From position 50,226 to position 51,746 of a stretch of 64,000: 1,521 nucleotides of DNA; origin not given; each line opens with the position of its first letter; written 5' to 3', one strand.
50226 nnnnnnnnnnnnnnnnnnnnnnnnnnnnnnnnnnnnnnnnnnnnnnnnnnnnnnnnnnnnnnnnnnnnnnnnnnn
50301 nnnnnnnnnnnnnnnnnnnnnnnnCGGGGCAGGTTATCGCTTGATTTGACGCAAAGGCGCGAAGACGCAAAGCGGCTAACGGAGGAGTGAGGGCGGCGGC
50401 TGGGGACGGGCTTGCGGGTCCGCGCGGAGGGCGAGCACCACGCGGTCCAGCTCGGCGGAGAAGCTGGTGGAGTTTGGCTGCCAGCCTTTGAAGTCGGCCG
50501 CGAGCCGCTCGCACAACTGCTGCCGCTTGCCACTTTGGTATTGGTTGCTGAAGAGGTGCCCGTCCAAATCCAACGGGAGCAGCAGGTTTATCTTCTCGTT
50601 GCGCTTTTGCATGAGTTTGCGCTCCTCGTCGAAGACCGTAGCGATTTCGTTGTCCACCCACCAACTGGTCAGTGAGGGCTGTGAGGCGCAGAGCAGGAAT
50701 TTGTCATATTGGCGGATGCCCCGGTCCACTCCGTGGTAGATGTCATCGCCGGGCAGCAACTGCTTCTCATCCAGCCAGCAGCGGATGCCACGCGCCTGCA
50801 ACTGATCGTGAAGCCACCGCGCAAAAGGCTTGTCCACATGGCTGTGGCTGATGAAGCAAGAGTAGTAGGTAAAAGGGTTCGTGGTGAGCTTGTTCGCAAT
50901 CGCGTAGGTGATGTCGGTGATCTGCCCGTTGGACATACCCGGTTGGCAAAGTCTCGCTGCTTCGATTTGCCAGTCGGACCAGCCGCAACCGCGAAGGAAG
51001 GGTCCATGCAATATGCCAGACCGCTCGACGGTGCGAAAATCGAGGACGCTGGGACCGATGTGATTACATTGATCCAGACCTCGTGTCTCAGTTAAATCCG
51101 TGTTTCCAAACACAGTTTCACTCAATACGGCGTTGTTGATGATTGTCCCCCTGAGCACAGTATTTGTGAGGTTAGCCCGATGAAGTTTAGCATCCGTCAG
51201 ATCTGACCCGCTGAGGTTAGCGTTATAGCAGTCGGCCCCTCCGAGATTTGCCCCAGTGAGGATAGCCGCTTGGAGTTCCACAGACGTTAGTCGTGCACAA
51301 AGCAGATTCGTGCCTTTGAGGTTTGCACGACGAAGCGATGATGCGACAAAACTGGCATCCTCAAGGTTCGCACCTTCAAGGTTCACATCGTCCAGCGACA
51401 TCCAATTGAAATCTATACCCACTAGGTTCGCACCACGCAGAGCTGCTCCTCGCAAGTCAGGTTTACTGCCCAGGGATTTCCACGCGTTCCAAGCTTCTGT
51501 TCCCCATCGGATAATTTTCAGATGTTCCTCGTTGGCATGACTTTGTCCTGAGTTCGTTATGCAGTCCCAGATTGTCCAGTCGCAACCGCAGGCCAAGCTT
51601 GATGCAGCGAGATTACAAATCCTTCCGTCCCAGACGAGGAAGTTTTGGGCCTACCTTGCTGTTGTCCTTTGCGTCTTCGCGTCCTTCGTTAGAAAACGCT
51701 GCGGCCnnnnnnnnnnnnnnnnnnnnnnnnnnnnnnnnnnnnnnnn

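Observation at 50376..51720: Lower-GC solitary pentapeptide-repeat-TIR fusion gene insulated by an intrinsic terminator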

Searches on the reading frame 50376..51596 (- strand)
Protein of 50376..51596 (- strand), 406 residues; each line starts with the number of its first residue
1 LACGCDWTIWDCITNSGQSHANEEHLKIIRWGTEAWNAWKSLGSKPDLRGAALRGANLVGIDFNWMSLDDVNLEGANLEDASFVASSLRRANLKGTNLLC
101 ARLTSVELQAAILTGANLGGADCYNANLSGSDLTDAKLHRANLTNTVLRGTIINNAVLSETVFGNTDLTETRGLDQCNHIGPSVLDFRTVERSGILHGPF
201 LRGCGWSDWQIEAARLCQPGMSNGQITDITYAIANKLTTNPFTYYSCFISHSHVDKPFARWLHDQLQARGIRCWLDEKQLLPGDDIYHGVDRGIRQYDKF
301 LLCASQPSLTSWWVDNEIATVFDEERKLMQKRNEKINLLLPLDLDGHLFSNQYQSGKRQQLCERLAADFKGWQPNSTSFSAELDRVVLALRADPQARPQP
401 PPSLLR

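Call 3: search_protein_families(library=pfam, proteins=[window:50376-51596:-], max_evalue=0.01)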
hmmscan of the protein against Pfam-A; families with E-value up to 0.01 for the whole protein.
window:50376-51596:- (406 aa): 6 families
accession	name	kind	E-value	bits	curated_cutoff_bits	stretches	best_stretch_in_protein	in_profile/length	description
PF00805.28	Pentapeptide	-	8.6e-31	105.6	20.2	5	111-150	1-40/40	Pentapeptide repeats (8 copies)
PF13676.11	TIR_2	-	7.3e-22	78.6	28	1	248-345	2-92/122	TIR domain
PF13599.13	Pentapeptide_4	-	1.2e-10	41.7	38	1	51-117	11-77/78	Pentapeptide repeat region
PF13576.12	Pentapeptide_3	-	1.3e-07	32.1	27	0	129-172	2-48/48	Pentapeptide repeats (9 copies)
PF01582.25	TIR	-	0.00053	20.3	21.3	1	245-327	2-86/179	TIR domain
PF08937.16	ThsB_TIR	-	0.003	18.4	21.2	1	248-329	1-91/100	Thoeris protein ThsB, TIR-like domain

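Call 4: search_protein_families(library=padloc, proteins=[window:50376-51596:-], max_evalue=0.01)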
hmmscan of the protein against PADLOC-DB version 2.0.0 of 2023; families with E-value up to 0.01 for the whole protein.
window:50376-51596:- (406 aa): 12 families
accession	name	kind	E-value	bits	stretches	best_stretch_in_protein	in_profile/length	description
PDLC05062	PDC-S66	-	1.3e-11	42.5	1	235-327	139-232/282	-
PDLC02403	Aga_TIR-PNTD1-PNTD2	-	2.7e-10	37.9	1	248-345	6-100/443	Class I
PDLC02421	Aga_TIR-PNTD1-PNTD2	-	1.8e-09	35.2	1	247-345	6-101/430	Class I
PDLC02012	SAVED5--SAVED_TIR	-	3.8e-09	34.1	1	245-323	14-93/404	-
PDLC00417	ThsB1|ThsB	-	9.1e-09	33.2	1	230-322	151-245/303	TIR-like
PDLC00419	ThsB1|ThsB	-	2.4e-07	28.7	1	239-354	22-135/165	TIR-like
PDLC02416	Aga_REase-TIR-PNTD1-PNTD2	-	3.4e-07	27.3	1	248-323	159-237/572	Class I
PDLC03957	bSEFIR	-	6.8e-07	27.4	1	240-302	37-99/412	-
PDLC00436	ThsB1|ThsB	-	8.8e-07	26.6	1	242-319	33-114/183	TIR-like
PDLC00424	ThsB1|ThsB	-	7.3e-06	23.9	1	244-296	101-154/234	TIR-like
PDLC00426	ThsB1|ThsB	-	0.001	16.4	1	228-319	222-319/352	TIR-like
PDLC02400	Aga_TIR-PNTD1-PNTD2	-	0.0025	14.2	1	248-332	191-276/639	Class I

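Call 7: find_homologous_proteins(query=window:50376-51596:-, max_evalue=0.001)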
Query window:50376-51596:- (406 aa): 5565 proteins with E <= 0.001 among 8000 candidates; the best 120 are listed.
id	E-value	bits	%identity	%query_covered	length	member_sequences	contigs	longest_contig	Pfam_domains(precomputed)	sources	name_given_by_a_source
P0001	4.5e-161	555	66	95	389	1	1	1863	PF13576.13,PF13599.14,PF00805.29,PF13676.12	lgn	-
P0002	3.3e-140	486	59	95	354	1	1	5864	PF13599.14,PF00805.29,PF13676.12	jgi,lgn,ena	-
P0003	6.0e-123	429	54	95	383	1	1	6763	PF13576.13,PF13599.14,PF00805.29,PF13676.12,PF25296.2,PF08937.17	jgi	jgi:hypothetical protein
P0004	2.4e-121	424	80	55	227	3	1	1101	PF13676.12,PF08937.17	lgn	-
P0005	3.1e-117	410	52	94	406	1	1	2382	PF13576.13,PF13599.14,PF00805.29,PF13676.12,PF08937.17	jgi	jgi:TIR domain/Pentapeptide repeats (8 copies)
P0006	8.1e-116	406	50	95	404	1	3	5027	PF13576.13,PF13599.14,PF00805.29,PF13676.12,PF25296.2,PF08937.17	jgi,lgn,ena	-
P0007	1.9e-115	404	53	95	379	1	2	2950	PF13576.13,PF13599.14,PF00805.29,PF13676.12,PF08937.17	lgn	-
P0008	3.2e-115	404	45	95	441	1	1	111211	PF13576.13,PF13599.14,PF00805.29,PF13676.12,PF25296.2,PF08937.17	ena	-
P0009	1.4e-113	398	42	95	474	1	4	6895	PF01582.26,PF13576.13,PF13599.14,PF00805.29,PF13676.12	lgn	-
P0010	4.9e-112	393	49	95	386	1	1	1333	PF13576.13,PF13599.14,PF00805.29,PF13676.12,PF08937.17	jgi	jgi:uncharacterized protein YjbI with pentapeptide repeats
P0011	1.8e-111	391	50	95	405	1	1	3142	PF13599.14,PF00805.29,PF13676.12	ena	-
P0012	1.0e-110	389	48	94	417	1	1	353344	PF13599.14,PF00805.29,PF13676.12,PF25296.2,PF08937.17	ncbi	ncbi:MAG: pentapeptide repeat-containing protein [Calditrichia bacterium]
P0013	6.7e-110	386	48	95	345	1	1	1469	PF13576.13,PF13599.14,PF00805.29,PF13676.12,PF08937.17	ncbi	-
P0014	1.8e-109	385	52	87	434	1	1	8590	PF13576.13,PF13599.14,PF00805.29,PF13676.12,PF08937.17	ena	-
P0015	6.6e-109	383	47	89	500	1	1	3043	PF01582.26,PF13576.13,PF13599.14,PF00805.29,PF13676.12,PF25296.2,PF08937.17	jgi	jgi:uncharacterized protein YjbI with pentapeptide repeats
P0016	1.3e-108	382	47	95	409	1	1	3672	PF01582.26,PF13576.13,PF13599.14,PF00805.29,PF13676.12,PF25296.2,PF08937.17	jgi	jgi:hypothetical protein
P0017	7.4e-108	379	44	94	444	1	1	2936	PF01582.26,PF13576.13,PF13599.14,PF00805.29,PF13676.12,PF08937.17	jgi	jgi:uncharacterized protein YjbI with pentapeptide repeats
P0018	8.5e-108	379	49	95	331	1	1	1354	PF00805.29,PF13676.12,PF08937.17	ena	-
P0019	1.0e-106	376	49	95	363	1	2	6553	PF01582.26,PF13599.14,PF00805.29,PF13676.12,PF08937.17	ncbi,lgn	-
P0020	2.5e-105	371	48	94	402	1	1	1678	PF13576.13,PF13599.14,PF00805.29,PF13676.12,PF08937.17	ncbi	-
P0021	6.8e-105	370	50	89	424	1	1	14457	PF13576.13,PF13599.14,PF00805.29,PF13676.12,PF25296.2,PF08937.17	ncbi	-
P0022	1.5e-104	368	49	95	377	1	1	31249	PF13599.14,PF00805.29,PF13676.12,PF08937.17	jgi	jgi:uncharacterized protein YjbI with pentapeptide repeats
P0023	1.6e-104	368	48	95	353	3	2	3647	PF01582.26,PF13576.13,PF13599.14,PF00805.29,PF13676.12,PF08937.17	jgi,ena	-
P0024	2.4e-104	368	46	94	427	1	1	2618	PF13576.13,PF13599.14,PF00805.29,PF13676.12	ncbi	-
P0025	2.9e-104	368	47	95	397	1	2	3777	PF13576.13,PF13599.14,PF00805.29,PF13676.12,PF25296.2,PF08937.17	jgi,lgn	jgi:uncharacterized protein YjbI with pentapeptide repeats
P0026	5.0e-104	367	46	95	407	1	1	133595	PF01582.26,PF13576.13,PF13599.14,PF00805.29,PF13676.12,PF08937.17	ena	-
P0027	5.2e-104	367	48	95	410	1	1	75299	PF01582.26,PF13576.13,PF13599.14,PF00805.29,PF13676.12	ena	-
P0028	3.0e-103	364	44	95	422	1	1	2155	PF01582.26,PF13576.13,PF13599.14,PF00805.29,PF13676.12,PF08937.17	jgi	-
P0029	3.6e-103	364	48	95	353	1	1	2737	PF13599.14,PF00805.29,PF13676.12,PF08937.17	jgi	-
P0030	6.2e-103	363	44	95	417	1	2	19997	PF01582.26,PF13576.13,PF13599.14,PF00805.29,PF13676.12,PF08937.17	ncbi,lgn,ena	-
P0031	7.0e-103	363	47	94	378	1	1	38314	PF01582.26,PF13576.13,PF13599.14,PF00805.29,PF13676.12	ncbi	-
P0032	2.1e-102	361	48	95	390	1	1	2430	PF13576.13,PF13599.14,PF00805.29,PF13676.12,PF08937.17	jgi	jgi:uncharacterized protein YjbI with pentapeptide repeats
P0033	2.5e-102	361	47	95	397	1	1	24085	PF13576.13,PF13599.14,PF00805.29,PF13676.12,PF08937.17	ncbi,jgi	jgi:hypothetical protein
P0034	4.2e-102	360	43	94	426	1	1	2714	PF01582.26,PF13576.13,PF13599.14,PF00805.29,PF13676.12,PF08937.17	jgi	jgi:uncharacterized protein YjbI with pentapeptide repeats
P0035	5.7e-102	360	46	95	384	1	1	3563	PF01582.26,PF13576.13,PF13599.14,PF00805.29,PF13676.12,PF25296.2,PF08937.17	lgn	-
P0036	6.3e-102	360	46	88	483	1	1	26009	PF01582.26,PF13576.13,PF13599.14,PF00805.29,PF13676.12,PF25296.2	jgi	jgi:uncharacterized protein YjbI with pentapeptide repeats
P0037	5.0e-101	357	45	89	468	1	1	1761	PF01582.26,PF13576.13,PF13599.14,PF00805.29,PF13676.12,PF08937.17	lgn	-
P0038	5.2e-101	357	47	94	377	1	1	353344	PF13576.13,PF13599.14,PF00805.29,PF13676.12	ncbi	ncbi:MAG: toll/interleukin-1 receptor domain-containing protein [Calditrichia bacterium]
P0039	6.1e-101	357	47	94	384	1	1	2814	PF01582.26,PF13576.13,PF13599.14,PF00805.29,PF13676.12,PF08937.17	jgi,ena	-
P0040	9.0e-101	356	42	94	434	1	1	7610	PF01582.26,PF13576.13,PF13599.14,PF00805.29,PF13676.12,PF08937.17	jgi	jgi:uncharacterized protein YjbI with pentapeptide repeats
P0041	1.4e-100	355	45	95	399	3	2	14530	PF01582.26,PF13576.13,PF13599.14,PF00805.29,PF13676.12,PF08937.17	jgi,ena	-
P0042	2.3e-100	355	43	94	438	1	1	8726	PF13576.13,PF13599.14,PF00805.29,PF13676.12,PF08937.17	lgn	-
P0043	2.6e-100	355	45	95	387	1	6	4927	PF13576.13,PF13599.14,PF00805.29,PF13676.12,PF25296.2,PF08937.17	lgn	-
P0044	2.6e-100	355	47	95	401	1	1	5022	PF13576.13,PF13599.14,PF00805.29,PF13676.12,PF08937.17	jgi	jgi:hypothetical protein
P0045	4.3e-100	354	50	94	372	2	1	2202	PF01582.26,PF13576.13,PF13599.14,PF00805.29,PF13676.12,PF08937.17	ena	-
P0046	4.6e-100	354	47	89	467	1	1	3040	PF13576.13,PF13599.14,PF00805.29,PF13676.12,PF25296.2,PF08937.17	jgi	jgi:uncharacterized protein YjbI with pentapeptide repeats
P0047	9.5e-100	353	46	95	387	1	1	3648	PF13576.13,PF13599.14,PF00805.29,PF13676.12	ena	-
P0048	1.0e-99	353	42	91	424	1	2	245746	PF01582.26,PF13576.13,PF13599.14,PF00805.29,PF13676.12,PF08937.17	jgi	jgi:uncharacterized protein YjbI with pentapeptide repeats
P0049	1.1e-99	352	44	94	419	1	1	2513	PF01582.26,PF13576.13,PF13599.14,PF00805.29,PF13676.12,PF25296.2,PF08937.17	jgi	jgi:uncharacterized protein YjbI with pentapeptide repeats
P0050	1.2e-99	352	48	95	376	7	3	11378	PF13576.13,PF13599.14,PF00805.29,PF13676.12,PF08937.17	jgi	jgi:uncharacterized protein YjbI with pentapeptide repeats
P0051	1.6e-99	352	48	95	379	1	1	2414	PF13576.13,PF13599.14,PF00805.29,PF13676.12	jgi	jgi:uncharacterized protein YjbI with pentapeptide repeats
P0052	1.9e-99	352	45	89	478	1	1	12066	PF13576.13,PF13599.14,PF00805.29,PF13676.12,PF25296.2,PF08937.17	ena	-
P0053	3.1e-99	351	44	95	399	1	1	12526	PF01582.26,PF13576.13,PF13599.14,PF00805.29,PF13676.12,PF25296.2,PF08937.17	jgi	jgi:TIR domain-containing protein/pentapeptide repeat protein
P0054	3.2e-99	351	46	95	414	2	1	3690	PF01582.26,PF13576.13,PF13599.14,PF00805.29,PF13676.12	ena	-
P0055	4.0e-99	351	43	95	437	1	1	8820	PF01582.26,PF13576.13,PF13599.14,PF00805.29,PF13676.12,PF08937.17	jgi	jgi:uncharacterized protein YjbI with pentapeptide repeats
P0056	4.7e-99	350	43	94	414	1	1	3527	PF13576.13,PF13599.14,PF00805.29,PF13676.12,PF08937.17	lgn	-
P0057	5.8e-99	350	42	95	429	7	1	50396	PF01582.26,PF13576.13,PF13599.14,PF00805.29,PF13676.12,PF25296.2,PF08937.17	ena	-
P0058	6.0e-99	350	50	94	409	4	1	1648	PF13576.13,PF13599.14,PF00805.29,PF13676.12,PF08937.17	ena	-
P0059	8.4e-99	350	48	95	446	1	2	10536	PF01582.26,PF13576.13,PF13599.14,PF00805.29,PF13676.12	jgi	jgi:hypothetical protein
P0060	1.3e-98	349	46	95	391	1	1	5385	PF13576.13,PF13599.14,PF00805.29,PF13676.12,PF25296.2,PF08937.17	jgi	jgi:hypothetical protein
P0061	1.3e-98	349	45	95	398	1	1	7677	PF13576.13,PF13599.14,PF00805.29,PF13676.12,PF08937.17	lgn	-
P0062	1.8e-98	348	48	92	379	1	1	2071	PF13576.13,PF13599.14,PF00805.29,PF13676.12,PF25296.2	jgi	jgi:uncharacterized protein YjbI with pentapeptide repeats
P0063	4.1e-98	347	46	95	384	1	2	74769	PF01582.26,PF13576.13,PF13599.14,PF00805.29,PF13676.12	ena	-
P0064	4.1e-98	347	45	95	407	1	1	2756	PF13576.13,PF13599.14,PF00805.29,PF13676.12,PF08937.17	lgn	-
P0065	4.3e-98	347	45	95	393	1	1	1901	PF13576.13,PF13599.14,PF00805.29,PF13676.12,PF25296.2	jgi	jgi:uncharacterized protein YjbI with pentapeptide repeats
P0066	5.9e-98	347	51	76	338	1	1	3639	PF13599.14,PF00805.29,PF13676.12,PF08937.17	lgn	-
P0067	7.2e-98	346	47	95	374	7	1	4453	PF01582.26,PF13576.13,PF13599.14,PF00805.29,PF13676.12,PF25296.2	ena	-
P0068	7.4e-98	346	46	94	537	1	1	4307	PF01582.26,PF13576.13,PF13271.12,PF13599.14,PF00805.29,PF13676.12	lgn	-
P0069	9.7e-98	346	45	88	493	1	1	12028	PF13576.13,PF13599.14,PF00805.29,PF13676.12,PF25296.2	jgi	jgi:uncharacterized protein YjbI with pentapeptide repeats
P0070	1.3e-97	346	46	94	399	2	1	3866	PF01582.26,PF13576.13,PF13599.14,PF00805.29,PF13676.12,PF08937.17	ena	-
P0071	2.3e-97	345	45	95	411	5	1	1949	PF13576.13,PF13599.14,PF00805.29,PF13676.12,PF08937.17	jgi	jgi:uncharacterized protein YjbI with pentapeptide repeats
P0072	2.6e-97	345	46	95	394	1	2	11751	PF01582.26,PF13576.13,PF13599.14,PF00805.29,PF13676.12,PF08937.17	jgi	jgi:uncharacterized protein YjbI with pentapeptide repeats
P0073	2.8e-97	345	49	95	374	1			PF01582.26,PF13576.13,PF13599.14,PF00805.29,PF13676.12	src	-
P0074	2.9e-97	344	46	95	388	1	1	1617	PF01582.26,PF13576.13,PF13599.14,PF00805.29,PF13676.12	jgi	jgi:uncharacterized protein YjbI with pentapeptide repeats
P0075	3.5e-97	344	50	94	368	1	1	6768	PF13576.13,PF13599.14,PF00805.29,PF13676.12,PF08937.17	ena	-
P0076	3.7e-97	344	46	95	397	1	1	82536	PF01582.26,PF13576.13,PF13599.14,PF00805.29,PF13676.12,PF25296.2,PF08937.17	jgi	jgi:uncharacterized protein YjbI with pentapeptide repeats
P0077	4.3e-97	344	39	94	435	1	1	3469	PF13576.13,PF13599.14,PF00805.29,PF13676.12,PF25296.2,PF08937.17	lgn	-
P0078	5.0e-97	344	46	86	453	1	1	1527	PF01582.26,PF13576.13,PF13599.14,PF00805.29,PF13676.12,PF25296.2,PF08937.17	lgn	-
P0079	6.1e-97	343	47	92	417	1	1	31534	PF01582.26,PF13576.13,PF13599.14,PF00805.29,PF13676.12,PF08937.17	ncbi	-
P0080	7.9e-97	343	48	95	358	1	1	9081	PF13576.13,PF13599.14,PF00805.29,PF13676.12,PF08937.17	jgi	jgi:uncharacterized protein YjbI with pentapeptide repeats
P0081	1.0e-96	343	40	95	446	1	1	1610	PF13576.13,PF13599.14,PF00805.29,PF13676.12,PF25296.2,PF08937.17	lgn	-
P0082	1.1e-96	343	44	94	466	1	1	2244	PF01582.26,PF13576.13,PF13599.14,PF00805.29,PF13676.12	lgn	-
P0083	1.6e-96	342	45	91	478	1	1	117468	PF01582.26,PF13576.13,PF13599.14,PF00805.29,PF13676.12,PF25296.2,PF08937.17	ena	-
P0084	1.6e-96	342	38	94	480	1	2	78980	PF01582.26,PF13576.13,PF13599.14,PF00805.29,PF13676.12,PF08937.17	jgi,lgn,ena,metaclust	metaclust:\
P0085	2.3e-96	341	47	95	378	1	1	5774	PF13576.13,PF13599.14,PF00805.29,PF13676.12,PF08937.17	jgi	jgi:hypothetical protein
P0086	2.4e-96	341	47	96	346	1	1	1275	PF01582.26,PF13576.13,PF13599.14,PF00805.29,PF13676.12,PF08937.17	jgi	-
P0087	2.9e-96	341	46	95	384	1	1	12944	PF01582.26,PF13576.13,PF13599.14,PF00805.29,PF13676.12,PF08937.17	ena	-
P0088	3.0e-96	341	47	95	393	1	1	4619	PF01582.26,PF13576.13,PF13599.14,PF00805.29,PF13676.12,PF25296.2,PF08937.17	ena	-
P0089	3.1e-96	341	48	88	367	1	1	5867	PF13576.13,PF13599.14,PF00805.29,PF13676.12,PF25296.2,PF08937.17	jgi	-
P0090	3.6e-96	341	44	88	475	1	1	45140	PF13576.13,PF13599.14,PF00805.29,PF13676.12,PF25296.2,PF08937.17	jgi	jgi:uncharacterized protein YjbI with pentapeptide repeats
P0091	4.9e-96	340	48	94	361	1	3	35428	PF01582.26,PF13576.13,PF13599.14,PF00805.29,PF13676.12,PF08937.17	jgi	jgi:TIR domain-containing protein/pentapeptide repeat protein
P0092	5.2e-96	340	45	95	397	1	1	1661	PF13576.13,PF13599.14,PF00805.29,PF13676.12,PF25296.2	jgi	-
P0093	5.3e-96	340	46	95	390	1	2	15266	PF13576.13,PF13599.14,PF00805.29,PF13676.12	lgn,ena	-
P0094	6.4e-96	340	42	95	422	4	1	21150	PF01582.26,PF13576.13,PF13599.14,PF00805.29,PF13676.12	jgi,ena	-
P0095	6.7e-96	340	46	95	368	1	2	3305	PF13576.13,PF13599.14,PF00805.29,PF13676.12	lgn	-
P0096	9.0e-96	340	49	89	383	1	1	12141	PF01582.26,PF13576.13,PF13599.14,PF00805.29,PF13676.12,PF08937.17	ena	-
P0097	9.0e-96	340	47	94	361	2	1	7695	PF01582.26,PF13599.14,PF00805.29,PF13676.12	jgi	jgi:hypothetical protein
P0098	1.0e-95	339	46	95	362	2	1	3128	PF13576.13,PF13599.14,PF00805.29,PF13676.12,PF08937.17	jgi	jgi:uncharacterized protein YjbI with pentapeptide repeats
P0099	1.1e-95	339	49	89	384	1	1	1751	PF13576.13,PF13599.14,PF00805.29,PF13676.12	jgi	jgi:hypothetical protein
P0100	1.3e-95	339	47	89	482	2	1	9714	PF13576.13,PF13599.14,PF00805.29,PF13676.12,PF25296.2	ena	-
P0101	1.5e-95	339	48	94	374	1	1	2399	PF13576.13,PF13599.14,PF00805.29,PF13676.12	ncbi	-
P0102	1.8e-95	339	45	95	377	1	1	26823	PF01582.26,PF13576.13,PF13599.14,PF00805.29,PF13676.12,PF08937.17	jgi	jgi:uncharacterized protein YjbI with pentapeptide repeats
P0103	2.0e-95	338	46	86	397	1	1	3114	PF01582.26,PF13576.13,PF13599.14,PF00805.29,PF13676.12,PF08937.17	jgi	-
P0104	2.2e-95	338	45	95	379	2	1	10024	PF13576.13,PF13599.14,PF00805.29,PF13676.12,PF08937.17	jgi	jgi:uncharacterized protein YjbI with pentapeptide repeats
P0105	2.3e-95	338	45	89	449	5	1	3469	PF13576.13,PF13599.14,PF00805.29,PF13676.12,PF25296.2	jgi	jgi:uncharacterized protein YjbI with pentapeptide repeats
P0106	3.1e-95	338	48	89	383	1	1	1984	PF13576.13,PF13599.14,PF00805.29,PF13676.12,PF25296.2,PF08937.17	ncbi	-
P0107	3.2e-95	338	44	95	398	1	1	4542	PF01582.26,PF13576.13,PF13599.14,PF00805.29,PF13676.12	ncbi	-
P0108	3.2e-95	338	44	95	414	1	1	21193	PF01582.26,PF13576.13,PF13599.14,PF00805.29,PF13676.12,PF08937.17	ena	-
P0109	3.9e-95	337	44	95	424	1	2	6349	PF13576.13,PF13599.14,PF00805.29,PF13676.12,PF25296.2,PF08937.17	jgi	jgi:uncharacterized protein YjbI with pentapeptide repeats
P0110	4.4e-95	337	45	95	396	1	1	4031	PF01582.26,PF13576.13,PF13599.14,PF00805.29,PF13676.12,PF08937.17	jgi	jgi:uncharacterized protein YjbI with pentapeptide repeats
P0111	4.6e-95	337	48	94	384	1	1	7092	PF13576.13,PF13599.14,PF00805.29,PF13676.12,PF08937.17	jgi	-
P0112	7.7e-95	336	47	95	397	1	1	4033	PF13576.13,PF13599.14,PF00805.29,PF13676.12,PF08937.17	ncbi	-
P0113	8.1e-95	336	46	95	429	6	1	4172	PF01582.26,PF13576.13,PF13599.14,PF00805.29,PF13676.12,PF08937.17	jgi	-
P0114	8.7e-95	336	40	95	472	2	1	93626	PF01582.26,PF13576.13,PF13599.14,PF00805.29,PF13676.12,PF25296.2,PF08937.17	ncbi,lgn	-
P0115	1.2e-94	336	60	66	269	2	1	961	PF13599.14,PF00805.29,PF13676.12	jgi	jgi:hypothetical protein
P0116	1.3e-94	336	46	84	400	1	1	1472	PF13576.13,PF13599.14,PF00805.29,PF13676.12,PF25296.2,PF08937.17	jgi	-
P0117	1.4e-94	336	48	88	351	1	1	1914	PF01582.26,PF13599.14,PF00805.29,PF13676.12,PF08937.17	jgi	-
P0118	1.7e-94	335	47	95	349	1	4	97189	PF13576.13,PF13599.14,PF00805.29,PF13676.12,PF08937.17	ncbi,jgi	jgi:TIR domain/Pentapeptide repeats (8 copies)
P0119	1.8e-94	335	49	81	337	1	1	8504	PF01582.26,PF13599.14,PF00805.29,PF13676.12,PF08937.17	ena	-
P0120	1.8e-94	335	46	95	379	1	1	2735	PF01582.26,PF13576.13,PF13599.14,PF00805.29,PF13676.12,PF08937.17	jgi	jgi:uncharacterized protein YjbI with pentapeptide repeats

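Call 11: find_encoding_contigs(protein=window:50376-51596:-, flank=10000, max_places=4)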
Protein window:50376-51596:- (406 aa): no gene with exactly this product is on record in the collection.

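Call 12: find_encoding_contigs(protein=P0001, flank=10000, max_places=4)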
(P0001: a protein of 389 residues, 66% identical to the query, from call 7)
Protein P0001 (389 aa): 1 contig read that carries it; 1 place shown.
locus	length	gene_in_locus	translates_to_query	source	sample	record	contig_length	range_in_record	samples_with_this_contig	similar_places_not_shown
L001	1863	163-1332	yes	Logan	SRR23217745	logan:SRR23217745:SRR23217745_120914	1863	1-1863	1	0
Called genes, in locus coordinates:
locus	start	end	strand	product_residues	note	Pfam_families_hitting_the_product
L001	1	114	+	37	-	?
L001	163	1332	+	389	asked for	PF00805:Pentapeptide, PF13576:Pentapeptide_3 (faint), PF13599:Pentapeptide_4 (faint), PF00805:Pentapeptide, PF13676:TIR_2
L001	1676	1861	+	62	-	?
